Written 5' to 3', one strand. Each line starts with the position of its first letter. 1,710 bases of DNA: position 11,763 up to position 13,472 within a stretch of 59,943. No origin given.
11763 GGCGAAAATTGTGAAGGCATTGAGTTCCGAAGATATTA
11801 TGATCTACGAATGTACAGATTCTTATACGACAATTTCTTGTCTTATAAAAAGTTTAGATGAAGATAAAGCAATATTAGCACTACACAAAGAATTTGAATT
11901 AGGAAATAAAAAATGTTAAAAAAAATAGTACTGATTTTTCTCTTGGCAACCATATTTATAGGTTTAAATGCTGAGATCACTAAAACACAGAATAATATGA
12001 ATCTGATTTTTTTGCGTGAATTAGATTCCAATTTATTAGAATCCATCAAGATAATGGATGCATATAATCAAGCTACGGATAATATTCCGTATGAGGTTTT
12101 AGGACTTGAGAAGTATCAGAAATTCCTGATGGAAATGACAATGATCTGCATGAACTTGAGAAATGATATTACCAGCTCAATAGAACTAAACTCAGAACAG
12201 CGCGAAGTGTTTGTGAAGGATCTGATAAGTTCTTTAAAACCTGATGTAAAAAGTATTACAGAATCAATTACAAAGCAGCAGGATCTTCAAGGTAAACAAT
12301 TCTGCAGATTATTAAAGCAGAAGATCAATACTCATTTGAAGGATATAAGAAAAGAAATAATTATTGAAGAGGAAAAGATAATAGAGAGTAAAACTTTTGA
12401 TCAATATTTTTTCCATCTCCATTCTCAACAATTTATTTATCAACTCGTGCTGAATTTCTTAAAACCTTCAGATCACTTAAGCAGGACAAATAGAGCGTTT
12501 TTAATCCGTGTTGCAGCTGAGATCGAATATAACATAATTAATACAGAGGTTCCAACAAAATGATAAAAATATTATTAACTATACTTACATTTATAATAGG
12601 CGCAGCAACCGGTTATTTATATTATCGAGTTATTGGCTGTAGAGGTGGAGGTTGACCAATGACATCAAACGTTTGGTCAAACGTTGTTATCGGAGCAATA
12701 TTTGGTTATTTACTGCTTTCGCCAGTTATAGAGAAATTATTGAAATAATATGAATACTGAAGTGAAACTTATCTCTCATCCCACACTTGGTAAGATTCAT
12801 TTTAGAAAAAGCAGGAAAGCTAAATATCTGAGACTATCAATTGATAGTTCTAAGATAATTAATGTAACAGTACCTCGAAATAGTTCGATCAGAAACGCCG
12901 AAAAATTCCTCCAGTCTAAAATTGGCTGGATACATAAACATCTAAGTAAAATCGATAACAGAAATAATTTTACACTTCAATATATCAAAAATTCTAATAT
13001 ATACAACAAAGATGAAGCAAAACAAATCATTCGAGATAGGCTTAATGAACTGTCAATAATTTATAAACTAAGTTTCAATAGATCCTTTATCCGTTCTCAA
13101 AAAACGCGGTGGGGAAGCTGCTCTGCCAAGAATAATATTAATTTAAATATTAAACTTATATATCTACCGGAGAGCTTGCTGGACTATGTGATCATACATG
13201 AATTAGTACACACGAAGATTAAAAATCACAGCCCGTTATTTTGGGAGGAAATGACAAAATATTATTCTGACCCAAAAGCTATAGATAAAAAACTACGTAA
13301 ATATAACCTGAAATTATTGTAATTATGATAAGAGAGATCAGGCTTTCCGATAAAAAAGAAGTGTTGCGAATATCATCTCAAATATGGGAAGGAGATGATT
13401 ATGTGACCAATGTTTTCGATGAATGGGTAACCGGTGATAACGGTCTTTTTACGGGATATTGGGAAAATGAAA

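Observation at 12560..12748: Unannotated 62-codon membrane-protein gene with an in-frame TGA at a Cys position: candidate selenoprotein (C-x4-U)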

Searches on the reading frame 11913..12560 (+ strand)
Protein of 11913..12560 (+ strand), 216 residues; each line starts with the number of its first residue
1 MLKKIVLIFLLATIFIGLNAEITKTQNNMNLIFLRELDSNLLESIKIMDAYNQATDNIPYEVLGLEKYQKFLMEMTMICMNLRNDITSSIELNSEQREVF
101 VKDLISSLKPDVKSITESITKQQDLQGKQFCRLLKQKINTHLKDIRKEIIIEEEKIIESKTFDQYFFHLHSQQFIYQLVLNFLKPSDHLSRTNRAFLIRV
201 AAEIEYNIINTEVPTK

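Call 4: search_protein_families(library=pfam, proteins=[window:11913-12560:+], max_evalue=1)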
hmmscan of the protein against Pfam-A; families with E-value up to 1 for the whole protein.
seq(216 aa): 5 families
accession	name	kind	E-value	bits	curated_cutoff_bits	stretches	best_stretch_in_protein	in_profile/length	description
PF02214.28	BTB_2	-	0.0032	18.2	21.4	1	132-212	15-89/94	BTB/POZ domain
PF06711.16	DUF1198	-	0.021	15.3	25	0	18-54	103-139/143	Protein of unknown function (DUF1198)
PF01533.22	Tospo_nucleocap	-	0.053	13.2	27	1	132-186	5-59/249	Tospovirus nucleocapsid protein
PF19839.5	RHH_9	-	0.19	12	23.4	1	109-143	13-48/65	Ribbon-helix-helix protein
PF07432.18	Hc1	-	0.61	10.4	23.5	0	136-154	38-56/57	Histone H1-like protein Hc1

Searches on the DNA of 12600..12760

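Call 90: search_rna_families(source=window, start=12600, end=12760, threshold=evalue, max_evalue=10)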
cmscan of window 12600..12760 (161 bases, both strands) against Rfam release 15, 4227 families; matches with E-value up to 10: 1.
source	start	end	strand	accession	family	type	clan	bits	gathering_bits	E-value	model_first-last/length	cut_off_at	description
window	12716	12746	-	RF01332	CRISPR-DR19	Gene; CRISPR;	-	14.5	40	4.6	1-37/37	no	CRISPR RNA direct repeat element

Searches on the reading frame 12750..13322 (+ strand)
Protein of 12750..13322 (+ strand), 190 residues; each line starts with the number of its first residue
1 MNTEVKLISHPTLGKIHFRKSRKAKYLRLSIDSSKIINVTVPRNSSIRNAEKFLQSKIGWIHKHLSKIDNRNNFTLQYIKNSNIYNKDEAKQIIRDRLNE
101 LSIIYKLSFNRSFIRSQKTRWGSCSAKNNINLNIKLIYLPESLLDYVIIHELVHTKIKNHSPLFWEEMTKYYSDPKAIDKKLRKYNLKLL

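Call 4: search_protein_families(library=pfam, proteins=[window:12750-13319:+], max_evalue=1)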
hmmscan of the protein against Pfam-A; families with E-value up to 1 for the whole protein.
seq(190 aa): 2 families
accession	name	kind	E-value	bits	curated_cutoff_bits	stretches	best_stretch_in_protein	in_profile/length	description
PF01863.23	YgjP-like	-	4.1e-43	148.2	26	2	87-184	109-206/207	YgjP-like, metallopeptidase domain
PF10263.15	SprT-like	-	0.0015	18.8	25.6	1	115-155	27-72/108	SprT-like family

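Call 78: find_encoding_contigs(protein=window:12750-13322:+, flank=1000, max_places=4)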
Protein window:12750-13322:+ (190 aa): no gene with exactly this product is on record in the collection.
